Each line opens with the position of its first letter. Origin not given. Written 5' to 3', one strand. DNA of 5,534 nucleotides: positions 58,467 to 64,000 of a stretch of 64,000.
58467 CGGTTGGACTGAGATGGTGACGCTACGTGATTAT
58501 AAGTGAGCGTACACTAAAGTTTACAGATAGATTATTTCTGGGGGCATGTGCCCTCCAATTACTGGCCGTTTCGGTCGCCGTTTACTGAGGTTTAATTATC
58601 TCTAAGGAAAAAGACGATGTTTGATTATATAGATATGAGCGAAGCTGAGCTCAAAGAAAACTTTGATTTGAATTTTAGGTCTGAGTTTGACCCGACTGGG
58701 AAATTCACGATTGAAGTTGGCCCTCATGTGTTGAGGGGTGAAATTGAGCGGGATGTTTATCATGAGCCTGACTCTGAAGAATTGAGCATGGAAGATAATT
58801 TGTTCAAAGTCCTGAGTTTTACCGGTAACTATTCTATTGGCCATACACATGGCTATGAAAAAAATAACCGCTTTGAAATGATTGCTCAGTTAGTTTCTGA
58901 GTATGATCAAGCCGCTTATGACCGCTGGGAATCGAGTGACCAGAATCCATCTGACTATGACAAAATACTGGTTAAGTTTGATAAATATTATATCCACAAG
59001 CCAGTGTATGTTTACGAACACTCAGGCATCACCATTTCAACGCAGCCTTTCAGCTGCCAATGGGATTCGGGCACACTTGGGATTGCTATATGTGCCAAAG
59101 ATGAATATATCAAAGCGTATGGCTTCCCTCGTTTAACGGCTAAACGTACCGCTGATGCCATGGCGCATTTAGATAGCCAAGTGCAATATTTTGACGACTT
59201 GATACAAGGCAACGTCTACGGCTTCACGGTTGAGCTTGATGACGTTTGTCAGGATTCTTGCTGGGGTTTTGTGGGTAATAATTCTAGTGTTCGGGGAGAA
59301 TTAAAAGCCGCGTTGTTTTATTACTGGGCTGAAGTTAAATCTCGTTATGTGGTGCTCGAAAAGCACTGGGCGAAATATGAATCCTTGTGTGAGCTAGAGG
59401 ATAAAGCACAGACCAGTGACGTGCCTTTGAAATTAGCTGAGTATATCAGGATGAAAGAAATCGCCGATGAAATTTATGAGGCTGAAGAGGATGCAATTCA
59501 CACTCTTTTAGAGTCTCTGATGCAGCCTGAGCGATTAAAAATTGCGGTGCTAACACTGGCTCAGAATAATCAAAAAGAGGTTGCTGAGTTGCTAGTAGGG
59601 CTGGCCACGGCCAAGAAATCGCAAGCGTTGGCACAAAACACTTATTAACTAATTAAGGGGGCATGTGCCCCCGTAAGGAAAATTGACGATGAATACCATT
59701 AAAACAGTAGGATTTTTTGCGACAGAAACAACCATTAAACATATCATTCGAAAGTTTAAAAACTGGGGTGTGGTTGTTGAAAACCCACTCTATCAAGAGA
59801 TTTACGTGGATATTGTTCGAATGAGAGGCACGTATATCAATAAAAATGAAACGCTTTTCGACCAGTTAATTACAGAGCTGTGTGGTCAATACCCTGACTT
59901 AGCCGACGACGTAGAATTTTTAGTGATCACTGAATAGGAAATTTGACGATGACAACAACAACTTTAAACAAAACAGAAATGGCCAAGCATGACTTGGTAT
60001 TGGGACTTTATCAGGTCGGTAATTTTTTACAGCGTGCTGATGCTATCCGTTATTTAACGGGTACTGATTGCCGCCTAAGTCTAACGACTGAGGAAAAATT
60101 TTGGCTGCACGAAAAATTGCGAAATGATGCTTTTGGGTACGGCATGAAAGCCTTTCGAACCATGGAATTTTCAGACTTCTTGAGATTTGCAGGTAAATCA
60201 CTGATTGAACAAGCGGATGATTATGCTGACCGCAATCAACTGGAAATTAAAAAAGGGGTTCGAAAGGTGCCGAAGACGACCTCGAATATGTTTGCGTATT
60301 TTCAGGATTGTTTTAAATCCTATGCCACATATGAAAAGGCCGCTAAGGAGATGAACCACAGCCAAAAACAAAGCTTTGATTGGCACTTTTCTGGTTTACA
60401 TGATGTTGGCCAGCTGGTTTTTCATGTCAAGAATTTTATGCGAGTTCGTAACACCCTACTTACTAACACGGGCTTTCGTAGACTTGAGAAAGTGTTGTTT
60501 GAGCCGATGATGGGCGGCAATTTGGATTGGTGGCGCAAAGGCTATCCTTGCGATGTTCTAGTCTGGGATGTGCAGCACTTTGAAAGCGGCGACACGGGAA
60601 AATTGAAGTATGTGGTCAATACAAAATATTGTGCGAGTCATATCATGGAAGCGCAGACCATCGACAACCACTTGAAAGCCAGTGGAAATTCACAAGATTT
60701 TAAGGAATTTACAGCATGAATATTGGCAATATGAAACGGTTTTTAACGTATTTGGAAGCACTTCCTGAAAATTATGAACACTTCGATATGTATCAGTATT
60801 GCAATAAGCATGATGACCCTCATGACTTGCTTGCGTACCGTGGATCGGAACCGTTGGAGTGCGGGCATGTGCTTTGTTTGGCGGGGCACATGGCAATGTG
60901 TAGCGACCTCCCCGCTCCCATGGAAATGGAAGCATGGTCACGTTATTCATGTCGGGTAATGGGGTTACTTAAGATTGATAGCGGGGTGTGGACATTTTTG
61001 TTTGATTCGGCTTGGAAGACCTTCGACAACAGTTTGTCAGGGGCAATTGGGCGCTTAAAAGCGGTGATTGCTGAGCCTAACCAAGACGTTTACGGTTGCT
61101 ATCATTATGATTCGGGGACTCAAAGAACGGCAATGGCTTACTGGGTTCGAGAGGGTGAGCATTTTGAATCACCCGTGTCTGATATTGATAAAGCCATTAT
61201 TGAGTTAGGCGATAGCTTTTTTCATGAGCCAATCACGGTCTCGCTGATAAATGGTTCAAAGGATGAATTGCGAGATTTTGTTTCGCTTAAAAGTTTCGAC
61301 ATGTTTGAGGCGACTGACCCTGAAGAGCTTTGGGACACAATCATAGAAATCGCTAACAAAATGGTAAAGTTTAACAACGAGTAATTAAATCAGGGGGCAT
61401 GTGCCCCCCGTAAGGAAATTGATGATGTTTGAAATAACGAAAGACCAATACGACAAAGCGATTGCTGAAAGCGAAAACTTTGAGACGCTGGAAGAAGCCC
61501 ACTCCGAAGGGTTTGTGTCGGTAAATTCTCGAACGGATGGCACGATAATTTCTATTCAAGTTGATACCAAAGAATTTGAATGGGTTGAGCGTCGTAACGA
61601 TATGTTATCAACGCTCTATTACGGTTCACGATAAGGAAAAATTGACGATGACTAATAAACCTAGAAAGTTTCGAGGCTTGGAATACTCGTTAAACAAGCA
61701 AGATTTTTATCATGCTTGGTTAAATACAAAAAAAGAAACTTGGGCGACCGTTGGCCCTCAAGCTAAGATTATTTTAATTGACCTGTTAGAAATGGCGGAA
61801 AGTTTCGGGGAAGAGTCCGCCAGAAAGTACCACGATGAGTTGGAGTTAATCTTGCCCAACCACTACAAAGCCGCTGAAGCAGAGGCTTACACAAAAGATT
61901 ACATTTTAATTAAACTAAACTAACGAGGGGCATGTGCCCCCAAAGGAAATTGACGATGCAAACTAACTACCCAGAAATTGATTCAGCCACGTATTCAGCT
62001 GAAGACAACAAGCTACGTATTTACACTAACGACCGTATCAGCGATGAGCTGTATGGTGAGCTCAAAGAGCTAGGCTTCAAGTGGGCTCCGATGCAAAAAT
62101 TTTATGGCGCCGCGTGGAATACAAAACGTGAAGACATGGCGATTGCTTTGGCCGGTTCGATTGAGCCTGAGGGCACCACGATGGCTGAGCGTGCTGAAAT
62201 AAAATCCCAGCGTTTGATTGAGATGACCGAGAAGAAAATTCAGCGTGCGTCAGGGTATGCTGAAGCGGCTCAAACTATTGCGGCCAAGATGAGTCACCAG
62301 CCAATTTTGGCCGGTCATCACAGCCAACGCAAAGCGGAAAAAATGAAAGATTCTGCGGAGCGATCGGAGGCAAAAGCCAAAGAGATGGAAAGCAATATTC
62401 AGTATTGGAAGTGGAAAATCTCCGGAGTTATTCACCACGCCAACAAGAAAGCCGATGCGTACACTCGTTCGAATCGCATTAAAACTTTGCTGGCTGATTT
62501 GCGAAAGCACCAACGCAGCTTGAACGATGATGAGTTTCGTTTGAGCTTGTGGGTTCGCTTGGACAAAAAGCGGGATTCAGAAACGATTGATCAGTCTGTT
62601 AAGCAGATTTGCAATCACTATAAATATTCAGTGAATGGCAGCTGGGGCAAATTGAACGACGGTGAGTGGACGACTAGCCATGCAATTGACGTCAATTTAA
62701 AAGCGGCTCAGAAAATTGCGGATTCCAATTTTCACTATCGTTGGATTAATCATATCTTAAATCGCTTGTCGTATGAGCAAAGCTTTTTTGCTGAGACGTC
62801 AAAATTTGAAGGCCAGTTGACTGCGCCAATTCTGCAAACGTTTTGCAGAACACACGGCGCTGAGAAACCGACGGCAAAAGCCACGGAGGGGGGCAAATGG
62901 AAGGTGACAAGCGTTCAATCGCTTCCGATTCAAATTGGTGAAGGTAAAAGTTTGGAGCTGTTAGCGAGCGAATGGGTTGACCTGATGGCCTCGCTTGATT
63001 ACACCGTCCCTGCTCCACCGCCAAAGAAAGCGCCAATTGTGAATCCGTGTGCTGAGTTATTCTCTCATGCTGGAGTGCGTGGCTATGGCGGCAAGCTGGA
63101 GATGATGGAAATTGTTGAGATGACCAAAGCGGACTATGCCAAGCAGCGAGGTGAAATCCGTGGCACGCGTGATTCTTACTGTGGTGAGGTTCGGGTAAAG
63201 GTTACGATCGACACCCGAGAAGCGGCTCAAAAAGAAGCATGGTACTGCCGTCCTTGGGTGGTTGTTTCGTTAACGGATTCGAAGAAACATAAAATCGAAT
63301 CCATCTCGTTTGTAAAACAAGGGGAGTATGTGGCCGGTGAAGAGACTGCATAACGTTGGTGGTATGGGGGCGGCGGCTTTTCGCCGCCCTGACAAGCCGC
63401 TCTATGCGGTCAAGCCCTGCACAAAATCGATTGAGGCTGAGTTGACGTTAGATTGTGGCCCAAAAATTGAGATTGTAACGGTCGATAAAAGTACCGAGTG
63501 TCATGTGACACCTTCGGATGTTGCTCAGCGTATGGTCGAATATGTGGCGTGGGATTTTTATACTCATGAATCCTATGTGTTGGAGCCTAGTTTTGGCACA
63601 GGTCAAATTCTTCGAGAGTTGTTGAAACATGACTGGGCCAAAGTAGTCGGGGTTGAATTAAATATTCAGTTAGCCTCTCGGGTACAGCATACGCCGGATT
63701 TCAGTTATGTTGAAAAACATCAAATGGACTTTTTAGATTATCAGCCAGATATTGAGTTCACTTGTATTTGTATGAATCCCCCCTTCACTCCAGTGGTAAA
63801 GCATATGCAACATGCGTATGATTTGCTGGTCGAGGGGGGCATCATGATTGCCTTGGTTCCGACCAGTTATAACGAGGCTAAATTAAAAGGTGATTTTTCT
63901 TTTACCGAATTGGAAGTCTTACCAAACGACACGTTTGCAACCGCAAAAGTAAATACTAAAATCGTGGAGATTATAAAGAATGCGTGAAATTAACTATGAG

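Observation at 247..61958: Near-invariant 11-14 nt translation-initiation block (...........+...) at about 28 gene starts on both strands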

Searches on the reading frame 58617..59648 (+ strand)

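Call 9: search_protein_families(library=phrogs, proteins=[window:58617-59648:+], max_evalue=0.00001)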
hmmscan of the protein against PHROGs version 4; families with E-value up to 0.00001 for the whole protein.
window:58617-59648:+ (343 aa): 1 family
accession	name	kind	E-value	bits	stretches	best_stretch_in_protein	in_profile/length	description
phrog_6186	-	unknown function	1.9e-13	51.9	1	107-222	74-188/220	-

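Call 51: search_protein_families(library=pfam, proteins=[window:58617-59648:+], max_evalue=0.01)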
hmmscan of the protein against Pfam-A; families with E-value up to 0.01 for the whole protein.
window:58617-59648:+ (343 aa): 0 families

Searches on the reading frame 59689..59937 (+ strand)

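Call 51: search_protein_families(library=pfam, proteins=[window:59689-59937:+], max_evalue=0.01)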
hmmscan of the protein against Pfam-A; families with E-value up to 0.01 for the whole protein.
window:59689-59937:+ (82 aa): 1 family
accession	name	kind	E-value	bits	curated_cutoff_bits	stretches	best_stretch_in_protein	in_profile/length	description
PF09675.16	Chlamy_scaf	-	0.01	16.4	25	0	10-50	26-66/134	Chlamydia-phage Chp2 scaffold (Chlamy_scaf)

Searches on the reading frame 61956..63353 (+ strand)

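Call 9: search_protein_families(library=phrogs, proteins=[window:61956-63353:+], max_evalue=0.00001)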
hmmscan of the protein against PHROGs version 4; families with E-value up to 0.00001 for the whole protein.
window:61956-63353:+ (465 aa): 0 families

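Call 52: search_protein_families(library=pfam, proteins=[window:61956-63353:+], max_evalue=0.01)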
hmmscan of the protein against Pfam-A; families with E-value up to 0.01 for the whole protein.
window:61956-63353:+ (465 aa): 1 family
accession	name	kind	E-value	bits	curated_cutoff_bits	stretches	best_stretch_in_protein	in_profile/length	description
PF12083.13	DUF3560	-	1.7e-11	44.8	27.2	1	77-193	3-121/124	Domain of unknown function (DUF3560)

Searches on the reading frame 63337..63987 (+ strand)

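Call 52: search_protein_families(library=pfam, proteins=[window:63337-63987:+], max_evalue=0.01)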
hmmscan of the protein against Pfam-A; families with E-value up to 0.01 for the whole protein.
window:63337-63987:+ (216 aa): 1 family
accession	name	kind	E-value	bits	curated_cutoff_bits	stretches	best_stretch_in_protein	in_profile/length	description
PF13649.12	Methyltransf_25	-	0.00023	22.2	27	1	81-168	1-97/97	Methyltransferase domain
